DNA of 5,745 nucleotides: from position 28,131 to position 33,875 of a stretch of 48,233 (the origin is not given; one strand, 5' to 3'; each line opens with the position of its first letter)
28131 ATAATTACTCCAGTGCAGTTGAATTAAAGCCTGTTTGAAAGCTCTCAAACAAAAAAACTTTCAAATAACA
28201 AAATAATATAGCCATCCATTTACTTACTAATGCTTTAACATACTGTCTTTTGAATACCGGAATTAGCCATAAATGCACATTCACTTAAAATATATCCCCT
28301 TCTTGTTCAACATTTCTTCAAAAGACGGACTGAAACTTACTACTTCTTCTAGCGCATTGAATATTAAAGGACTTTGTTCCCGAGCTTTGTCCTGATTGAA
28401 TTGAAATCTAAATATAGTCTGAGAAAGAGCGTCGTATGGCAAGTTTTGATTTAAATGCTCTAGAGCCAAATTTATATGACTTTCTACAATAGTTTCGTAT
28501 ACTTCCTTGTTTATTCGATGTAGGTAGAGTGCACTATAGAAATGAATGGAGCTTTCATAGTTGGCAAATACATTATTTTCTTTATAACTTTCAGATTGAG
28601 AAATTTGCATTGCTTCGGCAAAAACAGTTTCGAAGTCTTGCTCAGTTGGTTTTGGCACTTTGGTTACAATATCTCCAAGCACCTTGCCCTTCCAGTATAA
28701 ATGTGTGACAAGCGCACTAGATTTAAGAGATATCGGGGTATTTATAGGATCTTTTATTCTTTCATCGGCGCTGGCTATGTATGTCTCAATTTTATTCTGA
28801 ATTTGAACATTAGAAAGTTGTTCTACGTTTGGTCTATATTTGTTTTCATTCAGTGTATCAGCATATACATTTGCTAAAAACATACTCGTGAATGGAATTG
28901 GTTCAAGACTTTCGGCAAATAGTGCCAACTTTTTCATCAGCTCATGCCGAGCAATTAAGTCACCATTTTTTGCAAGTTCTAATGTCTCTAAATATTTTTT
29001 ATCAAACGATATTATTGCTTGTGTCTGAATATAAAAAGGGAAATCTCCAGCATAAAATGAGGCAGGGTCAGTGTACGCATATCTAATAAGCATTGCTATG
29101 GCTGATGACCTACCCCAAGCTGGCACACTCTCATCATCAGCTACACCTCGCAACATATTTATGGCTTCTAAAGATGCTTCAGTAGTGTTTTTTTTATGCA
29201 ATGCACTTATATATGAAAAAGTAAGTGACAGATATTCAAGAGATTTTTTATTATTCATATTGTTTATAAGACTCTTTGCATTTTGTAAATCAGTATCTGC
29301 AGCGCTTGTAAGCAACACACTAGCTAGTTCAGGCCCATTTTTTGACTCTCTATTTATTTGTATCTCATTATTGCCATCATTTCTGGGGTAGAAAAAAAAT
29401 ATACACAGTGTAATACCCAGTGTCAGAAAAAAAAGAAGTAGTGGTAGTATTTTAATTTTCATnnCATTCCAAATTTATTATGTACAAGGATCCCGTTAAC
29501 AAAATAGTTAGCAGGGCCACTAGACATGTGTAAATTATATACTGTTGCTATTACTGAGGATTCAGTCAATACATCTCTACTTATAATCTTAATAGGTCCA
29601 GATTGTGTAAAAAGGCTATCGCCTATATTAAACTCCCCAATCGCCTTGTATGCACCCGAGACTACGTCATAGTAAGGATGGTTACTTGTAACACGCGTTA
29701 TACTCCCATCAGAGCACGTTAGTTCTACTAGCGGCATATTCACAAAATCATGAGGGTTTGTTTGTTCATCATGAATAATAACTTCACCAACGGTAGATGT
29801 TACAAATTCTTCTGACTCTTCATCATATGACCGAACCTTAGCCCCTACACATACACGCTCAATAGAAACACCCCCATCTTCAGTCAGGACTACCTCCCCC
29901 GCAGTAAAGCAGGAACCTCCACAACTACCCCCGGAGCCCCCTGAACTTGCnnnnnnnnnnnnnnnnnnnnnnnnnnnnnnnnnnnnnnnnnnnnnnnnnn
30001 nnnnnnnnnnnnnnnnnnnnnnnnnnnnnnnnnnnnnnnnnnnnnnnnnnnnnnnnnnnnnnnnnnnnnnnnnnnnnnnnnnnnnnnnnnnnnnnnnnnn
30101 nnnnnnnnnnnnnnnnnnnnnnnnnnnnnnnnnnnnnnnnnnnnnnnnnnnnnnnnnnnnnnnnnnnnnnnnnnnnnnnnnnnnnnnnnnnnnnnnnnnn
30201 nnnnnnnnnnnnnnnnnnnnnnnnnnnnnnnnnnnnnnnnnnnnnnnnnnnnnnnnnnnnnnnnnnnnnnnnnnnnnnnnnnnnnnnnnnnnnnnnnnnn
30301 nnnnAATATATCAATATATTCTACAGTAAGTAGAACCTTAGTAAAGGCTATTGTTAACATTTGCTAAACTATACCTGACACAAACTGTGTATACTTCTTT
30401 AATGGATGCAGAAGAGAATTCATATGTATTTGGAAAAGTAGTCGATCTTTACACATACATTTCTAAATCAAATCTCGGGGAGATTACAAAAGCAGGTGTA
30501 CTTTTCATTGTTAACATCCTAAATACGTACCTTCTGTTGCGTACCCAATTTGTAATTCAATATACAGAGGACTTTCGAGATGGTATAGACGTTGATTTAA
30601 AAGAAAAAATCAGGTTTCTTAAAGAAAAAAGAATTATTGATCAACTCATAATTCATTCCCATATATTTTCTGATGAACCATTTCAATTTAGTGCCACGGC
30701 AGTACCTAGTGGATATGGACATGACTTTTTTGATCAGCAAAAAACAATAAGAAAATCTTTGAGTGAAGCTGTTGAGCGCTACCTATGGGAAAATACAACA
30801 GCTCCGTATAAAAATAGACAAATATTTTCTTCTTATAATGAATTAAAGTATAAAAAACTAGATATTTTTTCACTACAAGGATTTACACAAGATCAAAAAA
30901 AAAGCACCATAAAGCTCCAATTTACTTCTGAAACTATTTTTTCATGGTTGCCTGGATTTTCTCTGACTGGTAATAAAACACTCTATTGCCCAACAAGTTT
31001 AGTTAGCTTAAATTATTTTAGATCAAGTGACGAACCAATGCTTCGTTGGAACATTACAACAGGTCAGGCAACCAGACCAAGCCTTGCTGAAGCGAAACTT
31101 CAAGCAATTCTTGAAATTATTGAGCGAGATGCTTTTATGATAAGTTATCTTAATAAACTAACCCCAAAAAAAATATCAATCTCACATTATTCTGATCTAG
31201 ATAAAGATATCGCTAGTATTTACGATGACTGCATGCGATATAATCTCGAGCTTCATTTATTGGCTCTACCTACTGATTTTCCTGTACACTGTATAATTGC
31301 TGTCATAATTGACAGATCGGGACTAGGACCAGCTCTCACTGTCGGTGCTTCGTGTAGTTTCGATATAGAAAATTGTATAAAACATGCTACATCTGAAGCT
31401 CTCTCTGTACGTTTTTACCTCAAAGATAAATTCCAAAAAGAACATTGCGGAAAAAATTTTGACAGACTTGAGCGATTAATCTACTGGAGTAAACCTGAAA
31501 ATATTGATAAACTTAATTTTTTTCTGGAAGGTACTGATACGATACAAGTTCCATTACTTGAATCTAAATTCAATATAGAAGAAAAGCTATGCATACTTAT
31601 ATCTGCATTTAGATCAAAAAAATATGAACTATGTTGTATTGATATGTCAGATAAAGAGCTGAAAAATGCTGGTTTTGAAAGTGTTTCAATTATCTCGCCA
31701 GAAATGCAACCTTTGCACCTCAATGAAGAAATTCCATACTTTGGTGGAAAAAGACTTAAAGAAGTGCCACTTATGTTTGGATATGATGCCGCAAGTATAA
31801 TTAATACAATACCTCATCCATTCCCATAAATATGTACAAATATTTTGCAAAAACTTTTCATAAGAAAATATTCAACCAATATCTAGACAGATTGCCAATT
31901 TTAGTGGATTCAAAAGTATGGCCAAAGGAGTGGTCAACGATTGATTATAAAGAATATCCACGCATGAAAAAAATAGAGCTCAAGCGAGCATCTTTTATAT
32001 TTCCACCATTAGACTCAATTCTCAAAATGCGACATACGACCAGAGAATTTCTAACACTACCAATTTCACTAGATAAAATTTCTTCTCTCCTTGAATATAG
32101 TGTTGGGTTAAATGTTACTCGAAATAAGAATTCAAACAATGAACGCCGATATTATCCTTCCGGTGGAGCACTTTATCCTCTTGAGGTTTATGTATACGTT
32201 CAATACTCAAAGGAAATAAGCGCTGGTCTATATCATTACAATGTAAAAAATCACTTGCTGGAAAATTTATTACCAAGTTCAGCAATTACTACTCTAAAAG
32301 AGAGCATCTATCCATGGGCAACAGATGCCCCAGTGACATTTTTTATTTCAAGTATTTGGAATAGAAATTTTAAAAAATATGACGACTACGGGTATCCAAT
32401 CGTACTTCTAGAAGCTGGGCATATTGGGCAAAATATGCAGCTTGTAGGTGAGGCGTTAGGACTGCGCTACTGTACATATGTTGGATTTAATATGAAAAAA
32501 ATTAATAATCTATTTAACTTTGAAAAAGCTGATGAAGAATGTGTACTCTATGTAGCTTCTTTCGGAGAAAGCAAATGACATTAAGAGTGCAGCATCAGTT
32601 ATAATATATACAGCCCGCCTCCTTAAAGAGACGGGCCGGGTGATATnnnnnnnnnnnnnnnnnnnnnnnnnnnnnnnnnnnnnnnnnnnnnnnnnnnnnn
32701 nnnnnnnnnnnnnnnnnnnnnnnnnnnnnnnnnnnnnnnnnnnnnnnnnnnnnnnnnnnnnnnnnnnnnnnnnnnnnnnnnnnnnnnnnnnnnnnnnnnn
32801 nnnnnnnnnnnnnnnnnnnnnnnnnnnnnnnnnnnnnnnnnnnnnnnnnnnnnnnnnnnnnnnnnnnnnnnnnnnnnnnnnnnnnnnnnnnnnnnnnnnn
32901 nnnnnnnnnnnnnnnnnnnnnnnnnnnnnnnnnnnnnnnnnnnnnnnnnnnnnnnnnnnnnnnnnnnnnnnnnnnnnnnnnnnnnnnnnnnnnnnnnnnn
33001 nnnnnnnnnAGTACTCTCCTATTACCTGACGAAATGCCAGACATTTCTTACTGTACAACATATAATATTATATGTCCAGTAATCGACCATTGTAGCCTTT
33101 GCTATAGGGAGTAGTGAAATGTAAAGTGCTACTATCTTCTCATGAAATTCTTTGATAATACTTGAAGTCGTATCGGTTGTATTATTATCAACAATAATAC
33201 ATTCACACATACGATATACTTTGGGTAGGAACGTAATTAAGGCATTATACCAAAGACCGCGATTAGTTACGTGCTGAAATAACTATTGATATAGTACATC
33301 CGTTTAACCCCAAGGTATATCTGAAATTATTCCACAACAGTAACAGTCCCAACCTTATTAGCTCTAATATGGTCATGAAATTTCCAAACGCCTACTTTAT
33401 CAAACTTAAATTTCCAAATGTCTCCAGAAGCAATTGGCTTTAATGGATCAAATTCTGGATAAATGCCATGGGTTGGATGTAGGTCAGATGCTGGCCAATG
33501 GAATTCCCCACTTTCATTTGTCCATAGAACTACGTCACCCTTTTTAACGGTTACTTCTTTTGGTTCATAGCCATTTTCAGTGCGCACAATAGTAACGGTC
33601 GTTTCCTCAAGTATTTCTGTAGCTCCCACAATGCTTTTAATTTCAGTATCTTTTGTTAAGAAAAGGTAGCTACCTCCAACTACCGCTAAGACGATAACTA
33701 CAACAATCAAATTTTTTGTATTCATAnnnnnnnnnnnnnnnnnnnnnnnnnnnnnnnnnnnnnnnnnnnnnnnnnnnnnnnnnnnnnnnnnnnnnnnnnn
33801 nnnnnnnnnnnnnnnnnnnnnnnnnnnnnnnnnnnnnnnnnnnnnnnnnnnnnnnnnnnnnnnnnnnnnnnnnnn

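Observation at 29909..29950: Microcin-B17-like Gly/Ser/Cys tract directly abutting the catalytic Cys of the Hint domain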

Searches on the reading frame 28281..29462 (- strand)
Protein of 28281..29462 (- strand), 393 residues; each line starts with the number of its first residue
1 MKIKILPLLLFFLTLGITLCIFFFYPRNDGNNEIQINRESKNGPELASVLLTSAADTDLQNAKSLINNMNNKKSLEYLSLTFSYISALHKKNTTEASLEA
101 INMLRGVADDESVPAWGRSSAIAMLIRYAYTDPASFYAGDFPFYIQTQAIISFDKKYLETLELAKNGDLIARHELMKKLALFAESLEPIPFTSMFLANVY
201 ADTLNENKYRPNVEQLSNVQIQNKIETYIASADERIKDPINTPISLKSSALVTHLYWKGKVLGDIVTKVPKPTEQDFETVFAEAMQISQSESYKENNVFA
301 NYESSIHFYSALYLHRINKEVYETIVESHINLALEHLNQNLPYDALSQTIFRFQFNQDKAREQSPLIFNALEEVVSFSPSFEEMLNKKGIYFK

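Call 5: search_protein_families(library=pfam, proteins=[window:28281-29462:-], max_evalue=0.01)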
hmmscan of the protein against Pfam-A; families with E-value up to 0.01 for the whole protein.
window:28281-29462:- (393 aa): 0 families

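Call 6: search_protein_families(library=ncbifam, proteins=[window:28281-29462:-], max_evalue=0.01)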
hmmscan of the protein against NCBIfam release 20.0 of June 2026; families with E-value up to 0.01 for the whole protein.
window:28281-29462:- (393 aa): 0 families

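Call 56: find_homologous_proteins(query=window:28281-29462:-, max_evalue=0.001)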
Query window:28281-29462:- (393 aa): 1 proteins with E <= 0.001 among 5009 candidates.
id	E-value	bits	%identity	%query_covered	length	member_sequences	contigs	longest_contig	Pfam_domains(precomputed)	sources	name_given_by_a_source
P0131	1.0e-253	859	100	100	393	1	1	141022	-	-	-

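Call 78: search_solved_structures(query=A6, max_evalue=1)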
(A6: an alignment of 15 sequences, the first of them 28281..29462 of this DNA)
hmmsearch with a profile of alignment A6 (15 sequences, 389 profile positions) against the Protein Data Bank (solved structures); distinct sequences matched with E-value up to 1: 4.
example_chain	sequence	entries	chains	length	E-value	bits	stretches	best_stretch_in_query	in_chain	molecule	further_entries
3ieg_A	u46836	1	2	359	0.4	12.9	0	48-92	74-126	DnaJ homolog subfamily C member 3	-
9iho_A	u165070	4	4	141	0.57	12.4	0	9-47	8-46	NADH-ubiquinone oxidoreductase chain 3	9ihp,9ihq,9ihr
9hm0_a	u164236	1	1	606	0.7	12.1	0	306-373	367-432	ATPase expression protein 3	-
5cwj_A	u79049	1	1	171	0.85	11.9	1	39-147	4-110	Designed helical repeat protein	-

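Call 79: search_protein_families(library=pfam, alignment_id=A6, max_evalue=0.1)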
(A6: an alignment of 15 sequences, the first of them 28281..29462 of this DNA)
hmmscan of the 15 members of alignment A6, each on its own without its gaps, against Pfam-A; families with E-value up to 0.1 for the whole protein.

A. member 1, window:28281-29462:- (393 aa): 0 families

B. families by the number of members that match (of 15 scanned): 18 families
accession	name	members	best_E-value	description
PF24151.2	ArlX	2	0.0019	ArlX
PF07719.23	TPR_2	1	0.00044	Tetratricopeptide repeat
PF13424.12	TPR_12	1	0.0021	Tetratricopeptide repeat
PF00515.34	TPR_1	1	0.0025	Tetratricopeptide repeat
PF12685.13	SpoIIIAH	1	0.004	SpoIIIAH-like protein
PF02064.20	MAS20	1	0.005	MAS20 protein import receptor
PF08823.16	PG_binding_2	1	0.013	Putative peptidoglycan binding domain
PF13428.12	TPR_14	1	0.019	Tetratricopeptide repeat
PF13414.12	TPR_11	1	0.034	TPR repeat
PF12807.12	eIF3_p135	1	0.05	Translation initiation factor eIF3 subunit 135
PF06033.17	DUF918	1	0.058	Nucleopolyhedrovirus protein of unknown function (DUF918)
PF19144.5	DUF5826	1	0.067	Family of unknown function (DUF5826)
PF06143.16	Baculo_11_kDa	1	0.073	Baculovirus 11 kDa family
PF10717.14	ODV-E18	1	0.076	Occlusion-derived virus envelope protein ODV-E18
PF15102.11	TMEM154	1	0.08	TMEM154 protein family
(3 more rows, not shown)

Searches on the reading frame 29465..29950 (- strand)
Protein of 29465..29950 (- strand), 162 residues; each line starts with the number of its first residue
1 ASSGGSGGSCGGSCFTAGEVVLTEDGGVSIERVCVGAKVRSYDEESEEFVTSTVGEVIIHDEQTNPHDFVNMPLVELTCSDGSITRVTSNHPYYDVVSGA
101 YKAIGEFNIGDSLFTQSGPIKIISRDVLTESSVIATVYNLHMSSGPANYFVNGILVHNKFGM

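Call 25: find_related_loci(query=A2, collection=genome_contigs, flank=10000)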
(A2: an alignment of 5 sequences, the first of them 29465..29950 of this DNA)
Query A2 (162 aa) in genome_contigs; peptide patterns used: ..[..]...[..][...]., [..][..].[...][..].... (x = any residue, [..] = any of these).
341 stretches matched a pattern; 212 encode a relative of the query (tblastn E <= 1e-3); the best 80 are kept; 79 distinct loci.
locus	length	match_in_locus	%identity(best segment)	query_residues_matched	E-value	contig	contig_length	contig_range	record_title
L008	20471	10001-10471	46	14-161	4e-36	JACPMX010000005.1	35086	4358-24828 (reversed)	MAG: Candidatus Woesearchaeota archaeon isolate NC_groundwater_560_Ag_S-0.1um_42_26 S35_SO-1_scaffold_68235, whole genom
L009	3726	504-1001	43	5-160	4e-33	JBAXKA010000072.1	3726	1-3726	MAG: Candidatus Moraniibacteriota bacterium isolate ELA389 MAG389_72, whole genome shotgun sequence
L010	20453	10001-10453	45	14-158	2e-32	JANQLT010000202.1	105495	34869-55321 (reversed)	MAG: Kiloniellales bacterium isolate PL25a_bin.68 k99_1910034, whole genome shotgun sequence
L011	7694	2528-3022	39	11-158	4e-26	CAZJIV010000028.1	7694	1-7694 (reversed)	MAG TPA_asm: Candidatus Woesearchaeota archaeon isolate binchicken_co150_352 genome assembly, contig: NODE_25304_length_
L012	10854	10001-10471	37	12-159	7e-25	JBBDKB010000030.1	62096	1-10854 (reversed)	MAG: Candidatus Paceibacterota bacterium isolate LejiaA_45_34 Lejia_A_858_length_62096_cov_20, whole genome shotgun sequ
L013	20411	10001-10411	37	9-162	7e-19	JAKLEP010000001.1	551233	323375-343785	MAG: Candidatus Omnitrophota bacterium isolate RA.bin136 RA.bin136_1, whole genome shotgun sequence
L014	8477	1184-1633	35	12-159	3e-18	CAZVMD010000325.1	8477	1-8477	MAG TPA_asm: uncultured Myxococcales bacterium isolate SRP189682_co2_147 genome assembly, contig: NODE_16603_length_8477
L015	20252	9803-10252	37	4-161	7e-18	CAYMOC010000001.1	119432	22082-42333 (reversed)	MAG TPA_asm: uncultured Thermoplasmatales archaeon isolate SRP332253_co1_209 genome assembly, contig: NODE_101_length_11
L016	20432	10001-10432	35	2-159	1e-17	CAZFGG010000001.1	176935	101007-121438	MAG TPA_asm: uncultured Gammaproteobacteria bacterium isolate SRP200132_co1_183 genome assembly, contig: NODE_66_length_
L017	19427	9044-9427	36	14-159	6e-17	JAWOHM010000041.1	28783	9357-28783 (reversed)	MAG: Thermoplasmata archaeon isolate CWP4-2.bin.83 k191_543878, whole genome shotgun sequence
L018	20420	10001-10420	30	12-159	2e-16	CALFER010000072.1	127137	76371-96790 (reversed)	MAG TPA_asm: uncultured bacterium isolate SRR3330210_bin.56_CONCOCT_v1.1_MAG genome assembly, contig: ERZ724080.155, who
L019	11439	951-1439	31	11-162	2e-16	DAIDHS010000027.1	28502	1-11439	MAG TPA_asm: Elusimicrobia bacterium isolate clean11 NODE_27_length_28502_cov_5.571574, whole genome shotgun sequence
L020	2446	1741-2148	33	10-157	4e-16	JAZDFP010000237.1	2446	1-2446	MAG: Planctomycetota bacterium isolate MEGAHIT-group-0.212 k141_8015082, whole genome shotgun sequence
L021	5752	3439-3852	32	10-159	1e-15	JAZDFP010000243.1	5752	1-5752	MAG: Planctomycetota bacterium isolate MEGAHIT-group-0.212 k141_13346475, whole genome shotgun sequence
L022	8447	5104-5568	30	14-160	5e-15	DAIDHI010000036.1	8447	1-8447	MAG TPA_asm: Elusimicrobia bacterium isolate clean341 k141_715637, whole genome shotgun sequence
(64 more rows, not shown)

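Call 61: search_solved_structures(query=A1, max_evalue=0.01, show_alignments=1)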
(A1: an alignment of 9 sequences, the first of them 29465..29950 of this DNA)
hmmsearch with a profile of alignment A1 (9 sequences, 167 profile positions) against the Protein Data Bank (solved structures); distinct sequences matched with E-value up to 0.01: 26.
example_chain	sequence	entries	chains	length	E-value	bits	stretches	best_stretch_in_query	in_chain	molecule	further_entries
2lwy_A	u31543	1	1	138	3.2e-16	62.6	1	13-163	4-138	BACTERIAL INTEIN-LIKE DOMAIN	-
8w20_A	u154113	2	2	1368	3.6e-16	62.4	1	12-165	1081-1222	Intein C-terminal splicing domain-containing protein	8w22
6y75_A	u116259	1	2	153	3.3e-15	59.3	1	12-163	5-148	NAD(P)(+)--arginine ADP-ribosyltransferase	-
6tmm_BBB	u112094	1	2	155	3.4e-15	59.2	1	12-163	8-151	NAD(P)(+)--arginine ADP-ribosyltransferase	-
6tmm_AAA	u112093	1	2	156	3.5e-15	59.2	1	12-163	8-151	NAD(P)(+)--arginine ADP-ribosyltransferase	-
6y75_B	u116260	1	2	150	3.8e-15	59.1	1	12-163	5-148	NAD(P)(+)--arginine ADP-ribosyltransferase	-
7cfv_A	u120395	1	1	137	6.9e-07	32.2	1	14-163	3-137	Spl DnaX mini-intein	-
6rpq_A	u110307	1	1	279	8.3e-07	31.9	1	83-163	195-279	Ubiquitin-like protein SMT3,1108aa long hypothetical cell division control protein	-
6rpp_A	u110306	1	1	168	1.6e-06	31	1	82-163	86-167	Cell division control protein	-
4e2u_A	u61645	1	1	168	2.8e-05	27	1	81-164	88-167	Pho radA intein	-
1gpp_A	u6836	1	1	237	5.6e-05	26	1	7-50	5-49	ENDONUCLEASE PI-SCEI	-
8ubs_A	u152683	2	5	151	7e-05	25.7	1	38-164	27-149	NrdJ-1 | Nrdj-1 intein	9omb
9cop_A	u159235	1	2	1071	0.00038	23.3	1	10-49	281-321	V-type proton ATPase catalytic subunit A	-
1am2_A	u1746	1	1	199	0.00038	23.3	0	120-163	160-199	MXE GYRA INTEIN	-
4o1r_A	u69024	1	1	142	0.00044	23.1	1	27-163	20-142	Replicative DNA helicase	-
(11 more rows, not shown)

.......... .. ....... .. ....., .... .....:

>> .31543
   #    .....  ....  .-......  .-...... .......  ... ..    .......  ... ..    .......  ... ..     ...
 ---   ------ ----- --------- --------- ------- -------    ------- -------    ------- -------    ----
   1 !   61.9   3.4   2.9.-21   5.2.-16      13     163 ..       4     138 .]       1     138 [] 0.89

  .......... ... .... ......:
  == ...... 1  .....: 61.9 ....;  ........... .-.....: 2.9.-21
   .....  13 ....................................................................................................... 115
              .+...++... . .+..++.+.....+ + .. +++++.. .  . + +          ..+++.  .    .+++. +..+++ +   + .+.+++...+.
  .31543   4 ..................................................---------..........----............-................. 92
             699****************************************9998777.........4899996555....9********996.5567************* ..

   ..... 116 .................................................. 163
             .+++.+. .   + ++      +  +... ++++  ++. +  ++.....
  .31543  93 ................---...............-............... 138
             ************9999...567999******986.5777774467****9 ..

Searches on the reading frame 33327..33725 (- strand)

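Call 19: search_protein_families(library=pfam, proteins=[window:33327-33725:-], max_evalue=0.01)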
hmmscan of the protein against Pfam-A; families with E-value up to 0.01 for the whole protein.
window:33327-33725:- (132 aa): 1 family
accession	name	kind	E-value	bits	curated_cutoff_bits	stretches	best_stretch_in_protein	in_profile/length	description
PF13473.12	Cupredoxin_1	-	0.00025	21.5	27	1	38-130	17-104/104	Cupredoxin-like domain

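Call 20: search_protein_families(library=ncbifam, proteins=[window:33327-33725:-], max_evalue=0.01)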
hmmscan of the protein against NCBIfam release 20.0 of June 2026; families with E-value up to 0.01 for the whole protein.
window:33327-33725:- (132 aa): 1 family
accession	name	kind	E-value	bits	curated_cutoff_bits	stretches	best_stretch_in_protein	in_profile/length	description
TIGR02656.1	cyanin_plasto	equivalog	0.0015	18.9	87.85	1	52-130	13-98/99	plastocyanin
